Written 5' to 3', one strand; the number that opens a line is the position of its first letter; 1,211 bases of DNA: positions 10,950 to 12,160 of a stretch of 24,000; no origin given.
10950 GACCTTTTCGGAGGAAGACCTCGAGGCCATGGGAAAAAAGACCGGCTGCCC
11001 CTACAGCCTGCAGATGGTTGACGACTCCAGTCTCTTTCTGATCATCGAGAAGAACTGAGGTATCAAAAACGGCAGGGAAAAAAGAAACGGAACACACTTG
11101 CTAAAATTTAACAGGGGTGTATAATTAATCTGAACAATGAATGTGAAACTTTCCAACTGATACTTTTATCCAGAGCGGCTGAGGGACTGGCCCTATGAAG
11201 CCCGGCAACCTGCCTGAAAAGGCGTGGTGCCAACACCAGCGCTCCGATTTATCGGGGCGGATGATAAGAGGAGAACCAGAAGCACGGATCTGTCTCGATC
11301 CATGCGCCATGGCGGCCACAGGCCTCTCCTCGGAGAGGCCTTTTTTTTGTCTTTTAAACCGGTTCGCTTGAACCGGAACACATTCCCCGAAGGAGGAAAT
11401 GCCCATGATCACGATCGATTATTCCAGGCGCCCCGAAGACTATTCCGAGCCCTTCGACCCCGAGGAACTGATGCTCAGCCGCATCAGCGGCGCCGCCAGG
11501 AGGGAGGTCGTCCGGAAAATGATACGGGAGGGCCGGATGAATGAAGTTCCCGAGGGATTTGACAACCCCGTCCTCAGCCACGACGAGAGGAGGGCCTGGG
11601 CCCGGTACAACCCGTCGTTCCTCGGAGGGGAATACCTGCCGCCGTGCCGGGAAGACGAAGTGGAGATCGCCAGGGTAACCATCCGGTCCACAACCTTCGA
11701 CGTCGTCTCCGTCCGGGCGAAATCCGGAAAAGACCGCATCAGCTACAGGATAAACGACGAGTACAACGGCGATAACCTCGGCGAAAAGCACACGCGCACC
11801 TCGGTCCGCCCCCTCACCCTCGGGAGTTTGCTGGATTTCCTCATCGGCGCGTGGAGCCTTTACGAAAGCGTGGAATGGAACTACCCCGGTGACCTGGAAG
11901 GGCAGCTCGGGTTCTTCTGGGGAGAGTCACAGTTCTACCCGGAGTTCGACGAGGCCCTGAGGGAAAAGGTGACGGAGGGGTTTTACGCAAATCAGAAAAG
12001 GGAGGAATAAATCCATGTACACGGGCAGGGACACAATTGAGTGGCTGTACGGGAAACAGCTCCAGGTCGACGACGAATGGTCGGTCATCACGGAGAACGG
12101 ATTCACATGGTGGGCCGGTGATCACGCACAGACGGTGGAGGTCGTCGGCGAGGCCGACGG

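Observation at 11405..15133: Tightly packed operon of small proteins with no recognisable family, sitting between a riboswitch and a type IV restriction module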

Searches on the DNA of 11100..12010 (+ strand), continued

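Call 80: search_with_rna_model(model_id=R2, sources=[L004, L013, L014, L015, L016, L017, L018, L019, L020, L021, L022, L023, L024, L025, L026, L027, L028, L029, L030, L031, L032, L033, L034, L035, L036, L037, L038, L039, L040, L041, L042, L043, L044, L045, L046, L047, L048, L049, L050, L051, L052, L053, L054, L055, L056, L057, L058, L059, L060, L061, L062, L063, L064, L065, L066, L067, L068, L069, L070, L071, L072, L073, L074, L075, L076, L077, L078, L079, L080, L081, L082, L083, L085, L086, L087, L088, L089], max_evalue=1)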
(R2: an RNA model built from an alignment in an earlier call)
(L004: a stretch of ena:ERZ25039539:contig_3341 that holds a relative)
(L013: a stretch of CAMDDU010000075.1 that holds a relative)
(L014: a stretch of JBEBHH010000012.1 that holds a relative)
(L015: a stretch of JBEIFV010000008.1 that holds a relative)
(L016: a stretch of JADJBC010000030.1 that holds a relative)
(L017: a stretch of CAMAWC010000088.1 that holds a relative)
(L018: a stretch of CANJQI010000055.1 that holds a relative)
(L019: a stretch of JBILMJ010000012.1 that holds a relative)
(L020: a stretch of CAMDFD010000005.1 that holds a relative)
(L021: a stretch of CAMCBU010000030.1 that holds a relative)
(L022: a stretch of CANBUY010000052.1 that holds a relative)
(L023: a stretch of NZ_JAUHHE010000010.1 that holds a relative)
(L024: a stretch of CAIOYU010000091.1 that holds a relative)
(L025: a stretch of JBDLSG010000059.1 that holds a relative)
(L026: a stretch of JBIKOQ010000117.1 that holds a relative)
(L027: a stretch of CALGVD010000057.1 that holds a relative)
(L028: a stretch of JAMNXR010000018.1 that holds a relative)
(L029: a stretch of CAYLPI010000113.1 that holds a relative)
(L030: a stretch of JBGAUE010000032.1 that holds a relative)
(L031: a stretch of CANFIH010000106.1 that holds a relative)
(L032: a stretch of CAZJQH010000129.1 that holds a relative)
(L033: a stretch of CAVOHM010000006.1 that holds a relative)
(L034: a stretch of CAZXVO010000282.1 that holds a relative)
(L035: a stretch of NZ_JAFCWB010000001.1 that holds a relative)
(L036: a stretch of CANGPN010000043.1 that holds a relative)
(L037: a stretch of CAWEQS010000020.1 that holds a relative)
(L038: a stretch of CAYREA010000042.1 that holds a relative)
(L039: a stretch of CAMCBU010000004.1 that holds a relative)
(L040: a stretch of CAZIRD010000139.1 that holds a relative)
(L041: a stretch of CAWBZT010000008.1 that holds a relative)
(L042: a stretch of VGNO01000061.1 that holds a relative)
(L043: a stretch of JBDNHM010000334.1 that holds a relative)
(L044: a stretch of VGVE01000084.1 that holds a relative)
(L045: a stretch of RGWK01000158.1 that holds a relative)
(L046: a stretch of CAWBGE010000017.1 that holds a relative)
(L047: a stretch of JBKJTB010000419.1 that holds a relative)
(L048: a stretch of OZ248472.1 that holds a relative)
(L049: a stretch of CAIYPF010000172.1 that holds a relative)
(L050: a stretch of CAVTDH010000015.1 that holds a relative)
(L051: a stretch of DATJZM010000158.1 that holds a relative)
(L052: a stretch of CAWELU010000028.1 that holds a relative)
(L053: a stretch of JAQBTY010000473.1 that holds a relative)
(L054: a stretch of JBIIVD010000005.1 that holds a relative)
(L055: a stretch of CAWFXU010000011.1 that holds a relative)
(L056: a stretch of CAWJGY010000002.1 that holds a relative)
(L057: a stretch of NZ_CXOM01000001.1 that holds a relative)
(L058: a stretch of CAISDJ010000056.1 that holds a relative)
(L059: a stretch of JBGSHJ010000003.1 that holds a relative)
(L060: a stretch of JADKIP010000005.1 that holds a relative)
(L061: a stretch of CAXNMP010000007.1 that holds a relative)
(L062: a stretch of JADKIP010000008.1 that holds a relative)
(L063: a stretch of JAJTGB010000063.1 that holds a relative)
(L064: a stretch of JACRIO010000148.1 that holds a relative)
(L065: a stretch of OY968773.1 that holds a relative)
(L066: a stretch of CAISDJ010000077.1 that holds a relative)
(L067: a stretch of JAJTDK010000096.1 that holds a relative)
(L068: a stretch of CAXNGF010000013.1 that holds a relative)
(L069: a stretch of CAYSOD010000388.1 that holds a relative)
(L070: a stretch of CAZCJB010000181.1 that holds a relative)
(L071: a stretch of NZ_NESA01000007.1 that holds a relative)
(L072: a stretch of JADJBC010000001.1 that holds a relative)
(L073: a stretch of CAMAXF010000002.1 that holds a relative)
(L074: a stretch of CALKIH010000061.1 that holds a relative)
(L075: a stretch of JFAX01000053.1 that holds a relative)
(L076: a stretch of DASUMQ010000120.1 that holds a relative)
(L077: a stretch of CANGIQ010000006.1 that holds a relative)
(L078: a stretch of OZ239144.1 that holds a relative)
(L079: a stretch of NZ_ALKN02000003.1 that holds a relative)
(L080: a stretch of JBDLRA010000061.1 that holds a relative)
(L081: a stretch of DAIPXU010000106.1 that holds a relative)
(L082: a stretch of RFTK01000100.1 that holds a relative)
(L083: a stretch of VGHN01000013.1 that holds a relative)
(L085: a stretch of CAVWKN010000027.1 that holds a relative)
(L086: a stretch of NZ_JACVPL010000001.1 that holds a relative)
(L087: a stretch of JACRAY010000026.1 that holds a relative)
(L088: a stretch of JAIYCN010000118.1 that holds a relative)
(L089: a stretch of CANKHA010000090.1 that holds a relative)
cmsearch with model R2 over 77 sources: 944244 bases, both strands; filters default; matches with E-value up to 1: 24.
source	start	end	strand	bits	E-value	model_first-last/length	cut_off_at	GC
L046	6398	6475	+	85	8.2e-17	1-78/78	no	0.51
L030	7605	7682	+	82.1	3.9e-16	1-78/78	no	0.55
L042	4277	4353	+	69.9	2.9e-13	1-78/78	no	0.57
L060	5116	5192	+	56.4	4.4e-10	1-78/78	no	0.49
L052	7759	7836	+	55.6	6.6e-10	1-78/78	no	0.51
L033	7763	7838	+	51.6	5.7e-09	1-78/78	no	0.49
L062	5115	5192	+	49.2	2.1e-08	1-78/78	no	0.51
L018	7771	7853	+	36.6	2e-05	1-78/78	no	0.52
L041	7884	7952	+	34.4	6.3e-05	12-78/78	no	0.57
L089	2775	2851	+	33.1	0.00013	1-78/78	no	0.48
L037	7882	7961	+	28.7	0.0014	1-78/78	no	0.57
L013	5640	5717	+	27.8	0.0022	1-78/78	no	0.56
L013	5492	5566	+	27.4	0.0029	1-78/78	no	0.51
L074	2483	2555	+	22.4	0.041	1-78/78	no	0.51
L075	82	154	+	22.4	0.041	1-78/78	no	0.51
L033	7889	7959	+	22.1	0.05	1-78/78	no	0.54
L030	7705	7786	+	21.4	0.073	1-78/78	no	0.61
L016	1700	1773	+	21.1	0.084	1-78/78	no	0.45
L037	5785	5857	+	18.8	0.3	1-78/78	no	0.58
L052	7876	7953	+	18.4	0.38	1-78/78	no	0.55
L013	7244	7319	+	17.3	0.68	1-78/78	no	0.59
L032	1207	1285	+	17.2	0.71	1-78/78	no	0.59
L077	7068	7145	+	17.2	0.71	1-78/78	no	0.55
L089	2499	2574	-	16.8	0.85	1-78/78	no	0.54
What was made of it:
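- Tried and rejected: The first CM for SAM-II, built from only three Rfam-validated elements (R2), missed the majority type (call 80).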

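Call 91: search_with_rna_model(model_id=R1, sources=[L005, L006, L007, L008, L009, window, L001, L012], max_evalue=10)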
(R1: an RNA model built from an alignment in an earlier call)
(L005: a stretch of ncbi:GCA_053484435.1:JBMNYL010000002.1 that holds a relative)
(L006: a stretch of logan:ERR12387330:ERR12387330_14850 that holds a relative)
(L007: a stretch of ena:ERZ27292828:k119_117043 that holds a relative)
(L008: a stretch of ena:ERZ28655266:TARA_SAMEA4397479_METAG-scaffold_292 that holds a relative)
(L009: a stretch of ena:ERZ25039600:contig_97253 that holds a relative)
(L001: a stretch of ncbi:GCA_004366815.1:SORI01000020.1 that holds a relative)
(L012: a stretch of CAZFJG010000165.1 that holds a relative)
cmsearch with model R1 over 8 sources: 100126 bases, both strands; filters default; matches with E-value up to 10: 2.
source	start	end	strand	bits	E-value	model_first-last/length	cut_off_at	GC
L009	36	52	+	12.1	2.4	43-59/115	no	0.65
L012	536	564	+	11.8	2.8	36-64/115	no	0.66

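Call 107: build_rna_model(alignment_id=A6, structure=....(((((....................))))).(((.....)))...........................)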
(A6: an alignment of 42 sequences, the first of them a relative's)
Model R3 built from alignment A6 (42 sequences, 73 columns); structure: as given.
model positions 65; base pairs 8; branch points 1; effective number of sequences 12.93; information 0.863 bits per position. Calibrated on 0.2 Mb of random sequence (short: E-values are rough).
structure used (alignment columns):
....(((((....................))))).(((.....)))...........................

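Call 108: search_with_rna_model(model_id=R3, sources=[window, L001, L002, L005, L007, L009, L010, L011, L012, L095, L096, L004, L013, L014, L015, L016, L017, L018, L019, L020, L021, L022, L023, L024, L025, L026, L027, L028, L029, L030, L031, L032, L033, L034, L035, L036, L037, L038, L039, L040, L041, L042, L043, L044, L045, L046, L047, L048, L049, L050, L051, L052, L053, L054, L055, L056, L057, L058, L059, L060, L061, L062, L063, L064, L065, L066, L067, L068, L069, L070, L071, L072, L073, L074, L075, L076, L077, L078, L079, L080, L081, L082, L083, L085, L086, L087, L088, L089], max_evalue=0.01)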
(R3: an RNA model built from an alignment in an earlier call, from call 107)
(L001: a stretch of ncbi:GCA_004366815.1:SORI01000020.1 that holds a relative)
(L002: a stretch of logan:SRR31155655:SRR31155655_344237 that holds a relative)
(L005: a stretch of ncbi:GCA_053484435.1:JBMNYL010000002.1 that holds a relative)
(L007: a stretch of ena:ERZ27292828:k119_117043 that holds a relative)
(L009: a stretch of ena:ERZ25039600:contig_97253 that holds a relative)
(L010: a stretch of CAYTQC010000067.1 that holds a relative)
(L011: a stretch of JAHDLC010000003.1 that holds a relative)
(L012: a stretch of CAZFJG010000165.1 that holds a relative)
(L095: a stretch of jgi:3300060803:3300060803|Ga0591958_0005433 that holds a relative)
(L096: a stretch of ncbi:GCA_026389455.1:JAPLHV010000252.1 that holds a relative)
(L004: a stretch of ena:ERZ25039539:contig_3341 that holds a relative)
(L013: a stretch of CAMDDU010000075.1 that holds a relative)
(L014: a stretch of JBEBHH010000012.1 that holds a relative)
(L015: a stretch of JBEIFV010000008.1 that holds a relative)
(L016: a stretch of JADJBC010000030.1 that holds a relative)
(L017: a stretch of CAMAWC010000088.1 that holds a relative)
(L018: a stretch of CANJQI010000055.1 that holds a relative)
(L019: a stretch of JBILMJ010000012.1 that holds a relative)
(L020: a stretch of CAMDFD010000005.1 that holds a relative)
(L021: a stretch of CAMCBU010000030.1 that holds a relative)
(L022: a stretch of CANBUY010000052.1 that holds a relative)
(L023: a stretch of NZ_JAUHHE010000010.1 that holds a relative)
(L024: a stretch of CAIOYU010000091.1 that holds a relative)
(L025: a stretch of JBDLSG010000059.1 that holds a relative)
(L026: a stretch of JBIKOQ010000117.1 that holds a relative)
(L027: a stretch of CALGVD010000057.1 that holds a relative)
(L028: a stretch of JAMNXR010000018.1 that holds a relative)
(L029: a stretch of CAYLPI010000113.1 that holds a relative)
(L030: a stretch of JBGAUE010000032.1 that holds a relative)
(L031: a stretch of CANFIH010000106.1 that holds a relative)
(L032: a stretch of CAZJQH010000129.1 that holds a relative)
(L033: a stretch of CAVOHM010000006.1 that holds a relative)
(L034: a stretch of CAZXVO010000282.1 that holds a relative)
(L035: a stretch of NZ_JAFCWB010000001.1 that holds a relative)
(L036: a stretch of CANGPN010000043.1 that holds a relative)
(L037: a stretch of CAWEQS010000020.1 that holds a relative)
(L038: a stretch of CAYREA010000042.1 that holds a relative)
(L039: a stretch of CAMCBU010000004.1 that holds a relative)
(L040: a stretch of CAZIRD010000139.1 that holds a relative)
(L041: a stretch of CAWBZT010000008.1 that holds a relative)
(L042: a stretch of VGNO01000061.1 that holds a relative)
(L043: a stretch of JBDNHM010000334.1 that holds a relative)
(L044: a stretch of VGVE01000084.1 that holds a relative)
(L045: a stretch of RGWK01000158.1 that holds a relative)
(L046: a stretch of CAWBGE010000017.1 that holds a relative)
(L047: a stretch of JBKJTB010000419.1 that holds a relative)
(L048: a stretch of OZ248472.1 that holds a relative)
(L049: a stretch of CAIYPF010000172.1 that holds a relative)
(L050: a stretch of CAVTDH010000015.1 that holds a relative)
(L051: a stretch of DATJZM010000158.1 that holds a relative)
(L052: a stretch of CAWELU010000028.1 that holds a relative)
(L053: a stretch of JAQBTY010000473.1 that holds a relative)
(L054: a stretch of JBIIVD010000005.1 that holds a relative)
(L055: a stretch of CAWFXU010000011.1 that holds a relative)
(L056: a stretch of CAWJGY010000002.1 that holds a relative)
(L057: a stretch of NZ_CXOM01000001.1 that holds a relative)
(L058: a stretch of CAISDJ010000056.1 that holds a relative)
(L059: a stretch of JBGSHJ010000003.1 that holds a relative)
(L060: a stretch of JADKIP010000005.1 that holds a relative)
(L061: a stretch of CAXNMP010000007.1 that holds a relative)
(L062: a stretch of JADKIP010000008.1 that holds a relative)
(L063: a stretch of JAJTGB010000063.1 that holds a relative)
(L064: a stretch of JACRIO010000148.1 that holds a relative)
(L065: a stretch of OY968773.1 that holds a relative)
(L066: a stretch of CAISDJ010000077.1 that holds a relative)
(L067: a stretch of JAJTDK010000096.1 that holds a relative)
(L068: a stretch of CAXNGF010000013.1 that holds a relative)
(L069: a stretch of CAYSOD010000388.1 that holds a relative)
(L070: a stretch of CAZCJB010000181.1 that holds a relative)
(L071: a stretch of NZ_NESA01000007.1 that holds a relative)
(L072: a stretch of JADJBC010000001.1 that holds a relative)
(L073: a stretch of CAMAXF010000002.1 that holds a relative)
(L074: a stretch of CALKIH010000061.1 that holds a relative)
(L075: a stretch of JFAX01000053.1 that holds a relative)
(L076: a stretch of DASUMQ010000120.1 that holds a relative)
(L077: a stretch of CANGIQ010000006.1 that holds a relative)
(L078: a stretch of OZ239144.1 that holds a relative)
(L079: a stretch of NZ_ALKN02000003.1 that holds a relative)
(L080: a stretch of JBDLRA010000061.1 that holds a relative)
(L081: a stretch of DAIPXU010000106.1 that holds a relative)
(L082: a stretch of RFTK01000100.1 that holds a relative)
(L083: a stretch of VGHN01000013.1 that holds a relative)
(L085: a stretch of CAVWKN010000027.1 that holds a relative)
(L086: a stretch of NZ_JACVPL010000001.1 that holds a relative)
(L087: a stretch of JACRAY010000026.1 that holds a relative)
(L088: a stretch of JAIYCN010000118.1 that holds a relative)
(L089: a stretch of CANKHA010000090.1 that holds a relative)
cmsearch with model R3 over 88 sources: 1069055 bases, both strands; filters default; matches with E-value up to 0.01: 100.
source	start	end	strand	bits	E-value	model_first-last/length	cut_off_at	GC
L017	2287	2351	+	79.4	3.1e-19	1-65/65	no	0.6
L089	4866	4930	+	79.4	3.1e-19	1-65/65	no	0.6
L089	5743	5807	+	79.1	3.7e-19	1-65/65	no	0.62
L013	7907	7971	+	78.6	5.2e-19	1-65/65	no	0.63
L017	369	433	+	77.9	8.3e-19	1-65/65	no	0.62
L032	709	773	+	77.7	9.6e-19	1-65/65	no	0.65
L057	7924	7988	+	77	1.5e-18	1-65/65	no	0.54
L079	7913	7977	+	76.3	2.3e-18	1-65/65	no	0.52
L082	2729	2793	+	75.8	3.1e-18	1-65/65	no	0.57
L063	7915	7979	+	75.7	3.4e-18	1-65/65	no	0.55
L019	7917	7980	+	75.1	5e-18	1-65/65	no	0.62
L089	3249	3313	+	74.3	8.4e-18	1-65/65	no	0.6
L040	5960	6023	+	74.3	8.5e-18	1-65/65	no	0.64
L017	3164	3228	+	73.8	1.2e-17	1-65/65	no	0.6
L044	203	266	+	72.8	2.1e-17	1-65/65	no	0.58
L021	3288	3351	+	72.3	2.9e-17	1-65/65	no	0.62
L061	3077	3141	+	72.3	2.9e-17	1-65/65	no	0.49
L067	7915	7979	+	72.2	3.1e-17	1-65/65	no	0.49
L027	7913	7976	+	71.9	3.9e-17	1-65/65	no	0.67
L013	6284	6348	+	71.8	4.1e-17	1-65/65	no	0.63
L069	3189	3253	+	71.7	4.3e-17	1-65/65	no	0.6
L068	7915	7979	+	71.4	5.5e-17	1-65/65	no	0.51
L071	7914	7977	+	70.3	1e-16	1-65/65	no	0.5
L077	7914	7977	+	70.3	1e-16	1-65/65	no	0.5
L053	921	985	+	70.2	1.1e-16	1-65/65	no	0.6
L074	3121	3185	+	69.8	1.5e-16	1-65/65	no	0.62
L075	720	784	+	69.8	1.5e-16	1-65/65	no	0.62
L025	877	941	+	69.5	1.8e-16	1-65/65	no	0.62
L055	7935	7998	+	69.1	2.4e-16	1-65/65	no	0.61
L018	7913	7977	+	68.9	2.7e-16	1-65/65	no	0.58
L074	5289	5353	+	68.5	3.3e-16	1-65/65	no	0.58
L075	2888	2952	+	68.5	3.3e-16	1-65/65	no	0.58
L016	4153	4218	+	68.3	3.9e-16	1-65/65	no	0.56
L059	7899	7962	+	67.6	5.9e-16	1-65/65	no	0.58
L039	7916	7980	+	67.5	6.3e-16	1-65/65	no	0.58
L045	1253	1317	+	66.7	1.1e-15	1-65/65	no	0.6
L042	2383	2446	+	66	1.7e-15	1-65/65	no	0.59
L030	8764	8829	+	64.8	3.7e-15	1-65/65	no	0.65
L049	1326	1388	+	64.2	5.4e-15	1-65/65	no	0.59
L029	2564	2629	+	62.7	1.4e-14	1-65/65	no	0.61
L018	494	557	+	62.5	1.6e-14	1-65/65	no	0.58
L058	7824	7887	+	60.5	5.8e-14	1-65/65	no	0.55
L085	7917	7979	+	59.7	9.8e-14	1-65/65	no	0.62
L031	7330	7394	+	59.5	1.1e-13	1-65/65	no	0.54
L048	7585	7649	+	58.9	1.6e-13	1-65/65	no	0.52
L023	7582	7646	+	58.9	1.6e-13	1-65/65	no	0.51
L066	7914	7977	+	58.6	2e-13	1-65/65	no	0.58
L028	7582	7646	+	58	2.9e-13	1-65/65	no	0.54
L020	7582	7646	+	57.1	5e-13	1-65/65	no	0.55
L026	3995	4059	+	57.1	5e-13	1-65/65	no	0.55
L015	6161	6229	+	56.9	5.6e-13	1-65/65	no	0.58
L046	6561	6628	+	56.3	8.3e-13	1-65/65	no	0.65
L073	6694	6758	+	55.9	1.1e-12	1-65/65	no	0.48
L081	26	90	+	55.8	1.2e-12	1-65/65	no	0.48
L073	7923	7987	+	55.4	1.5e-12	1-65/65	no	0.48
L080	2256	2320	+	55.4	1.5e-12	1-65/65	no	0.48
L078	7923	7987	+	54.9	2e-12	1-65/65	no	0.49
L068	6675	6738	-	54.2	3.2e-12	1-65/65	no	0.53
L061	5371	5432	+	53.8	4.2e-12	1-65/65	no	0.6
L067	10208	10269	+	53.8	4.2e-12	1-65/65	no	0.6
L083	4166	4230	+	53.4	5.6e-12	1-65/65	no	0.48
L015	7898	7966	+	52.5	9.7e-12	1-65/65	no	0.59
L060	5244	5307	+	50.6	3.2e-11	1-65/65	no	0.56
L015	9169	9237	+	50.3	4e-11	1-65/65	no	0.57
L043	771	836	+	48.6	1.2e-10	1-65/65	no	0.52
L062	5244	5307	+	47.4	2.6e-10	1-65/65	no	0.56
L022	7690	7754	+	46.9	3.6e-10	1-65/65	no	0.52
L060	6548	6610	+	43.8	2.6e-09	1-65/65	no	0.52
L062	6547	6609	+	43.8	2.6e-09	1-65/65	no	0.52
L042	3200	3261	+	41.8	9.2e-09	1-65/65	no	0.61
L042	4284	4343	+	41.5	1.2e-08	1-65/65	no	0.6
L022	3025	3089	-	41.3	1.3e-08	1-65/65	no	0.51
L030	7612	7672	+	39.9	3.1e-08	1-65/65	no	0.56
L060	7098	7160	+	39.5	4e-08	1-65/65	no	0.56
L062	7098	7160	+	39.5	4e-08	1-65/65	no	0.56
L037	7890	7950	+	39.1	5.2e-08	1-65/65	no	0.59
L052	7885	7943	+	38.8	6.3e-08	1-65/65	no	0.56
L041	7882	7941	+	38.3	8.6e-08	1-65/65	no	0.58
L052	7766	7826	+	35.9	4.2e-07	1-65/65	no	0.54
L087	7938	7998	+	34.6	9.5e-07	1-65/65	no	0.64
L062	5123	5183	+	33.8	1.6e-06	1-65/65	no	0.49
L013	5649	5707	+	33.6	1.7e-06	1-65/65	no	0.56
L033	7892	7950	+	33.4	2.1e-06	1-65/65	no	0.56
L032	1217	1275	+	33.3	2.2e-06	1-65/65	no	0.61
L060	5123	5183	+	33.3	2.2e-06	1-65/65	no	0.49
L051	98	156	+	33.2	2.4e-06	1-65/65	no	0.54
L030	7715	7776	+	33.2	2.4e-06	1-65/65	no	0.58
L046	6405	6465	+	32.2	4.3e-06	1-65/65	no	0.56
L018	7778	7843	+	31.6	6.6e-06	1-65/65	no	0.56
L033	7770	7829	+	27.9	6.9e-05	1-65/65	no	0.53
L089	2782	2844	+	27.6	8.2e-05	1-65/65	no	0.48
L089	2509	2569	-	27.1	0.00012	1-65/65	no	0.54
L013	5497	5559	+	25.7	0.00029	1-65/65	no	0.48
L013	7249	7309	+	24.6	0.00057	1-65/65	no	0.56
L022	6803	6862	-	23.7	0.001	1-65/65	no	0.58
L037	5789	5849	+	23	0.0016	1-65/65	no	0.56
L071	7075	7135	+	22.6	0.0021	1-65/65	no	0.52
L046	7892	7949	+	21.3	0.0049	1-65/65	no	0.55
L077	7075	7135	+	20.7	0.0071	1-65/65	no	0.52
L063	11464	11522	+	20.3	0.0093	1-65/65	no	0.53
